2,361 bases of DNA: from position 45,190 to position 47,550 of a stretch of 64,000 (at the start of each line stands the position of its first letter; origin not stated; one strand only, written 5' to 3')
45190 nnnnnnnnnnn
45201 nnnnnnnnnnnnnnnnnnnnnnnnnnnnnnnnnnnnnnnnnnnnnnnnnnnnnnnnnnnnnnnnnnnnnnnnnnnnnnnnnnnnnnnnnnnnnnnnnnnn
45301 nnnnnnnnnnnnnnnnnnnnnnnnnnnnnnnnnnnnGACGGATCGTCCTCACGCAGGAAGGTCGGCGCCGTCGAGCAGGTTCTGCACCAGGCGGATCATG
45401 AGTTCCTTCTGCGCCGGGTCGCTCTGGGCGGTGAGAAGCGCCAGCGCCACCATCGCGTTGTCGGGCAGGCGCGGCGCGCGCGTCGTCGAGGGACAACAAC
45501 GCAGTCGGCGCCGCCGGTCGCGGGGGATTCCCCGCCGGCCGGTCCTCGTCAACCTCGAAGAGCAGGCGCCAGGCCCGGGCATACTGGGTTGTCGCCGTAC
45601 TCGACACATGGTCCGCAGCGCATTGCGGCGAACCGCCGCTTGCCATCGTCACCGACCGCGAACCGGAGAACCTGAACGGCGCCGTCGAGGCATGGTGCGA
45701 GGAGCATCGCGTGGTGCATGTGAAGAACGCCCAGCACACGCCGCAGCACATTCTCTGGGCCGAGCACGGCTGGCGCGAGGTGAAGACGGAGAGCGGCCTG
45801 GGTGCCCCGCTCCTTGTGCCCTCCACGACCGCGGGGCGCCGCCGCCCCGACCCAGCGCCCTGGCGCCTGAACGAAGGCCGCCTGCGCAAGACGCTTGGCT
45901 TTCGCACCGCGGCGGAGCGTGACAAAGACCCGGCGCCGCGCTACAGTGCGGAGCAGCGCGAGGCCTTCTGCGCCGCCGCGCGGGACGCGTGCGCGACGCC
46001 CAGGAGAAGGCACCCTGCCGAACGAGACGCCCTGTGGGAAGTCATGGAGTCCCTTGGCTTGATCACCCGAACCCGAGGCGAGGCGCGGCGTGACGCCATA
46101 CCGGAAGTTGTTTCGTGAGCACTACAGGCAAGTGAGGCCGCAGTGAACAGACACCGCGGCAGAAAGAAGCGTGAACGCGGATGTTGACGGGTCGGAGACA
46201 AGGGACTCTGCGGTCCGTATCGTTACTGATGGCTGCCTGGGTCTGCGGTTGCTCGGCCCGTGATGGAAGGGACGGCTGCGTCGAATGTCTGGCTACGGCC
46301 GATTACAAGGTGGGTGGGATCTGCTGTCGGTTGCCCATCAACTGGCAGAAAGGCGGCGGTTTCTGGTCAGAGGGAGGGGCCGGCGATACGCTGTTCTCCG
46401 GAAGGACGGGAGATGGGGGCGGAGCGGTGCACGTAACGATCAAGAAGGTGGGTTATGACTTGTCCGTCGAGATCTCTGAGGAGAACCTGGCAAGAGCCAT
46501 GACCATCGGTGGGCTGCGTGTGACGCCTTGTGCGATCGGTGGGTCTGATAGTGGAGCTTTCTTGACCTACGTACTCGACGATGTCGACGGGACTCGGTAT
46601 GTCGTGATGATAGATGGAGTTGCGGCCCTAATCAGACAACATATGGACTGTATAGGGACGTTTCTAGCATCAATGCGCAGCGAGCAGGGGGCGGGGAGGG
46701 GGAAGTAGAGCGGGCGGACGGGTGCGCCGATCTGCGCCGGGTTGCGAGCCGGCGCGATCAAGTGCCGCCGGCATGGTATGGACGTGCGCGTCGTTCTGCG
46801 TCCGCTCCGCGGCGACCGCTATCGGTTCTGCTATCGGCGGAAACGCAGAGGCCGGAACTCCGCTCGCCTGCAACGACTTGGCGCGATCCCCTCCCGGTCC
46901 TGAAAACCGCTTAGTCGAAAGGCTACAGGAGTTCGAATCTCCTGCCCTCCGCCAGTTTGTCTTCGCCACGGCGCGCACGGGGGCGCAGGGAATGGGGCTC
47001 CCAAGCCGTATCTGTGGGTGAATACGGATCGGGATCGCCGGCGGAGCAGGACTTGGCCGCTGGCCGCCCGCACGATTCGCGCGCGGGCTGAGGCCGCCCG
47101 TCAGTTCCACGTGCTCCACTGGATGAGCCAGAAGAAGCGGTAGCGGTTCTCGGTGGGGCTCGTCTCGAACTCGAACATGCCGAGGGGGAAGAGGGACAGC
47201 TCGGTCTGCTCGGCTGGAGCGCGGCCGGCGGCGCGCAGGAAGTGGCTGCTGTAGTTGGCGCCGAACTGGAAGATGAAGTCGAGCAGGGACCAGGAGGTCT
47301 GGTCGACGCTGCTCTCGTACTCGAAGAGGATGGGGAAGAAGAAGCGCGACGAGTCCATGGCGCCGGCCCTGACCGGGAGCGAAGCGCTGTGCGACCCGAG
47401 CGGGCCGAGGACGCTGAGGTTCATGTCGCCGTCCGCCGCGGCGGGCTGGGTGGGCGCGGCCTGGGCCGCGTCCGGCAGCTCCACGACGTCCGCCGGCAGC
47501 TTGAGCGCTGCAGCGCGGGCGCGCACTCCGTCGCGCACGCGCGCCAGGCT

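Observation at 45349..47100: Putative integrated-element scar: integrase-core remnant, low-GC lipoprotein gene and a tRNA 3'-end fragment with CCA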

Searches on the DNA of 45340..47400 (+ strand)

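Call 5: search_rna_families(source=window, start=46500, end=47400, threshold=evalue, max_evalue=10, show_alignments=5)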
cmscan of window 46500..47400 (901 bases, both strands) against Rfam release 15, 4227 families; matches with E-value up to 10: 3.
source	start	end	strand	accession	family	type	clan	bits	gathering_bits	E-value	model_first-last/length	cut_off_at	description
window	46902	46951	-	RF04351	Plastid-psbl-rps4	Cis-reg;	-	16.8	68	1.6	1-53/53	no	Plastid-psbl-rps4 3UTR RNA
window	46694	46761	+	RF02040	HOTTIP_1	Gene; lncRNA;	-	13.1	50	5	1-57/57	no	HOXA transcript at the distal tip, conserved region 1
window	46804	46868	-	RF01129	sR44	Gene; snRNA; snoRNA; CD-box;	-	12.1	45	3.8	1-55/55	no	Small nucleolar RNA sR44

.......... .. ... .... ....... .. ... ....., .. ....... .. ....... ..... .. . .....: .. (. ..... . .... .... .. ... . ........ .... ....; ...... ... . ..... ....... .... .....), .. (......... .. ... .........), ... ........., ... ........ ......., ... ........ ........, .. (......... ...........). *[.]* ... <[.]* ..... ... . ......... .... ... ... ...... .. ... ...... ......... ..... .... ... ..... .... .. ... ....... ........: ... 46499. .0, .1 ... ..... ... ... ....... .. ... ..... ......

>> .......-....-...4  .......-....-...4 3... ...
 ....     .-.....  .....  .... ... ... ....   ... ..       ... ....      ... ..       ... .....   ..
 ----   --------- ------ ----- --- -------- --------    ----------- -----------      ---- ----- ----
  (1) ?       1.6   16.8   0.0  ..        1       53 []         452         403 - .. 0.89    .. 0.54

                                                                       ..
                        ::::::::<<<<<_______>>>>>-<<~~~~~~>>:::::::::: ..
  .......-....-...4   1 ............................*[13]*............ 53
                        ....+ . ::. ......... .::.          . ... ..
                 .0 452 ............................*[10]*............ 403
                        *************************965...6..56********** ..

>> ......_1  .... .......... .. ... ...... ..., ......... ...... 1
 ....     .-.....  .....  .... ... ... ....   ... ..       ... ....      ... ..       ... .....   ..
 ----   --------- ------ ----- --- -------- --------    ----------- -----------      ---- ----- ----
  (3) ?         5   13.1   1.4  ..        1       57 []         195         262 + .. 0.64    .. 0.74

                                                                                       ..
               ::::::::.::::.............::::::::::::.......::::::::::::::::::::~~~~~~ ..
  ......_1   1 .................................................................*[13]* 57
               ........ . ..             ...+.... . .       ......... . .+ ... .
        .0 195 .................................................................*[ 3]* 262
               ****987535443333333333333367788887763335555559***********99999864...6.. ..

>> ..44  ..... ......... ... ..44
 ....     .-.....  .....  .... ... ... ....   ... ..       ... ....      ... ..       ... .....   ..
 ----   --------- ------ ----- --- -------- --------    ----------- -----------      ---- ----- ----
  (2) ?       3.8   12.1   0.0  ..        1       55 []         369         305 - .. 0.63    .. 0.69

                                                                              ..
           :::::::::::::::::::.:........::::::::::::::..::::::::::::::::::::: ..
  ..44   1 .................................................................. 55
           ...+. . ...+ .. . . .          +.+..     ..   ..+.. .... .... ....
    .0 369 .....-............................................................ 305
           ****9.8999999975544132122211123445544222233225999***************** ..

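Call 7: search_rna_families(source=window, start=46893, end=46960, threshold=evalue, max_evalue=10, show_alignments=4)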
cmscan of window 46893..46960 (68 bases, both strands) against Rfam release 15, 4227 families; matches with E-value up to 10: 4.
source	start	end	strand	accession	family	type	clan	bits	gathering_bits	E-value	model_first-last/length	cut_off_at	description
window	46893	46951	+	RF01852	tRNA-Sec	Gene; tRNA;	CL00001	19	47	0.05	28-91/91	5'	Selenocysteine transfer RNA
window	46893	46960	+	RF02223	sX4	Gene; sRNA;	-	17.5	70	0.026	41-111/167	5'&3'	Proteobacterial sRNA sX4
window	46902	46951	-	RF04351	Plastid-psbl-rps4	Cis-reg;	-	16.8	68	0.12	1-53/53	no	Plastid-psbl-rps4 3UTR RNA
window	46910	46930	+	RF01933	bxd_5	Gene; lncRNA;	-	6.9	50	9.9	37-57/57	no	Bithoraxoid conserved region 5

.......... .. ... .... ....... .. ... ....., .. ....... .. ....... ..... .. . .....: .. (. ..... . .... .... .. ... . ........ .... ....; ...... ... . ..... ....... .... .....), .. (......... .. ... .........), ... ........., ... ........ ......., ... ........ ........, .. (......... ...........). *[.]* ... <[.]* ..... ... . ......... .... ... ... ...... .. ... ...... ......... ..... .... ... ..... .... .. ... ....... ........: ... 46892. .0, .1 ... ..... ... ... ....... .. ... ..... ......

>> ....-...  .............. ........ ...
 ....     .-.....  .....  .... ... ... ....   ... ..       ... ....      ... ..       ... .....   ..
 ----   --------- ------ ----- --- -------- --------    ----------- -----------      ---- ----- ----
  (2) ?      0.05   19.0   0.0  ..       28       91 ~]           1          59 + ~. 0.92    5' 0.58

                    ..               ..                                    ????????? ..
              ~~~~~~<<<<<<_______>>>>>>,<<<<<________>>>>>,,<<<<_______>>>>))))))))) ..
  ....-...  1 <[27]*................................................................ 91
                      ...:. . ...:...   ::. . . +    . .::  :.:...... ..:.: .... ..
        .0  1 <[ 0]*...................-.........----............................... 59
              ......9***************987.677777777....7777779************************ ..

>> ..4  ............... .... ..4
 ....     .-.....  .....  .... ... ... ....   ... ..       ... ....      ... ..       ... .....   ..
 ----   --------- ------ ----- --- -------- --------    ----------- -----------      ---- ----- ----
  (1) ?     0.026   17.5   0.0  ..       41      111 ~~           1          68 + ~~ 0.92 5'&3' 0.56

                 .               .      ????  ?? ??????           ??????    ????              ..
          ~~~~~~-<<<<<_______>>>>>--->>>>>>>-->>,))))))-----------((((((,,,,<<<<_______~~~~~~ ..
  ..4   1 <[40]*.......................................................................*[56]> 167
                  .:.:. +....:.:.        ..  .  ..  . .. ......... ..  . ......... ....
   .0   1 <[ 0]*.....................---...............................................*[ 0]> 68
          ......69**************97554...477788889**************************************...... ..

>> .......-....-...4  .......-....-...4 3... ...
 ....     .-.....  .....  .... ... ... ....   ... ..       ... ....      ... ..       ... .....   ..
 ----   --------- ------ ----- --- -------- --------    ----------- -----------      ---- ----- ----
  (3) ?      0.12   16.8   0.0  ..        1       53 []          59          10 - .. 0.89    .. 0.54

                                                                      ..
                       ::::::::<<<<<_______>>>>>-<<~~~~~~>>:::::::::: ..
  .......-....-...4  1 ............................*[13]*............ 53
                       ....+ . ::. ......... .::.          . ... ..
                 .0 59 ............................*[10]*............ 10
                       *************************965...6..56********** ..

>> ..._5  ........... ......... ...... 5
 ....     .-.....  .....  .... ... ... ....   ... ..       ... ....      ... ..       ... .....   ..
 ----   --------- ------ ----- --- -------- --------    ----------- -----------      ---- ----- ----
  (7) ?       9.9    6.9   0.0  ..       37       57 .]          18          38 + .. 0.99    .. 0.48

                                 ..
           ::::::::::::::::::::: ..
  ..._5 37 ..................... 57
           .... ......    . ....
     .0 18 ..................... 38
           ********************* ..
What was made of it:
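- Checked: Rfam aligns it as a 5'-truncated long-variable-arm tRNA, with E=0.05 against the tRNA-Sec model (call 7).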

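Call 37: search_dna_similar(query=window:45340-47100:+, collection=plasmids, mode=distant, max_evalue=0.01, max_rows=15)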
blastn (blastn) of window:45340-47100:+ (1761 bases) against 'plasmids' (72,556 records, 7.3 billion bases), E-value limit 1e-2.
No match.

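Call 91: search_dna_similar(query=window:46760-47000:+, collection=phages, mode=distant, max_evalue=0.01, max_rows=10)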
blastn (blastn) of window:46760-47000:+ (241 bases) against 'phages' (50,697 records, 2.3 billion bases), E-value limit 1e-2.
Records with a match: 5; places in all: 5; records where one place covers at least 80% of the query: 0.
Best place of each record, by identity: 80-90% 1; 60-80% 4.
By first word of the organism name: Bacillus 2; Pseudomonas 1; Salmonella 1; Xanthomonas 1.
By host as written in the record: Bacillus cereus VKM B-370 2; Pseudomonas syringae pv. tomato str. DC3000 1; Salmonella enterica subsp. enterica serovar Kentucky 1; Xanthomonas citri 306 1.
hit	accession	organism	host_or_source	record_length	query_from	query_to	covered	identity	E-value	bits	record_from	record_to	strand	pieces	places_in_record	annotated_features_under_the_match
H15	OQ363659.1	Pseudomonas phage D6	Pseudomonas syringae pv. tomato str. ...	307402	136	199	27%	80.3%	5e-3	47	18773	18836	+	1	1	tRNA-Ser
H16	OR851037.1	Salmonella phage S.Kent 1-2-1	Salmonella enterica subsp. enterica ...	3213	135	199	27%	78.8%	4e-4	50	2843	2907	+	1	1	record has no annotation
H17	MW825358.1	Xanthomonas phage vB_XciM_LucasX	Xanthomonas citri 306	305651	135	199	27%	77.6%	5e-3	47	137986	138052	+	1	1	tRNA-Ser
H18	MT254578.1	Bacillus phage Izhevsk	Bacillus cereus VKM B-370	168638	136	191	23%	78.6%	2e-3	48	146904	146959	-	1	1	none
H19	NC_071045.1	Bacillus phage Izhevsk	Bacillus cereus VKM B-370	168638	136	191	23%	78.6%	2e-3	48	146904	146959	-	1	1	none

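Call 92: search_dna_similar(query=window:46760-47000:+, collection=plasmids, mode=distant, max_evalue=0.01, max_rows=10)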
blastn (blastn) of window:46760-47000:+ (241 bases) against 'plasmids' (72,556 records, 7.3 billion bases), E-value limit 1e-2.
No match.
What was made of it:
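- Tried and rejected: blastn against plasmids found nothing (calls 37, 92).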

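Call 94: get_annotated_region(hit=H15, flank=60)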
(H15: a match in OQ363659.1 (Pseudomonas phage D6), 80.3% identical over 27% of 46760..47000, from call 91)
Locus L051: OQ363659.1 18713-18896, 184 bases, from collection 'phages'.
description: Pseudomonas phage D6, complete genome.
organism: Pseudomonas phage D6 (NCBI taxid 3025445)
taxonomy: Viruses; Duplodnaviria; Heunggongvirae; Uroviricota; Caudoviricetes
host: Pseudomonas syringae pv. tomato str. DC3000; source: -; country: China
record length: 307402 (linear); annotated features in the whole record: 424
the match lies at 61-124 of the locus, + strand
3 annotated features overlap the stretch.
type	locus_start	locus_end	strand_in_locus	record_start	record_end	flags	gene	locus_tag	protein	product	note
CDS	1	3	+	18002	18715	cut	-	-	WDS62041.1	hypothetical protein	-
tRNA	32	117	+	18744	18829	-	-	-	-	tRNA-Ser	-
tRNA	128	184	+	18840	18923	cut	-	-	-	tRNA-Cys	-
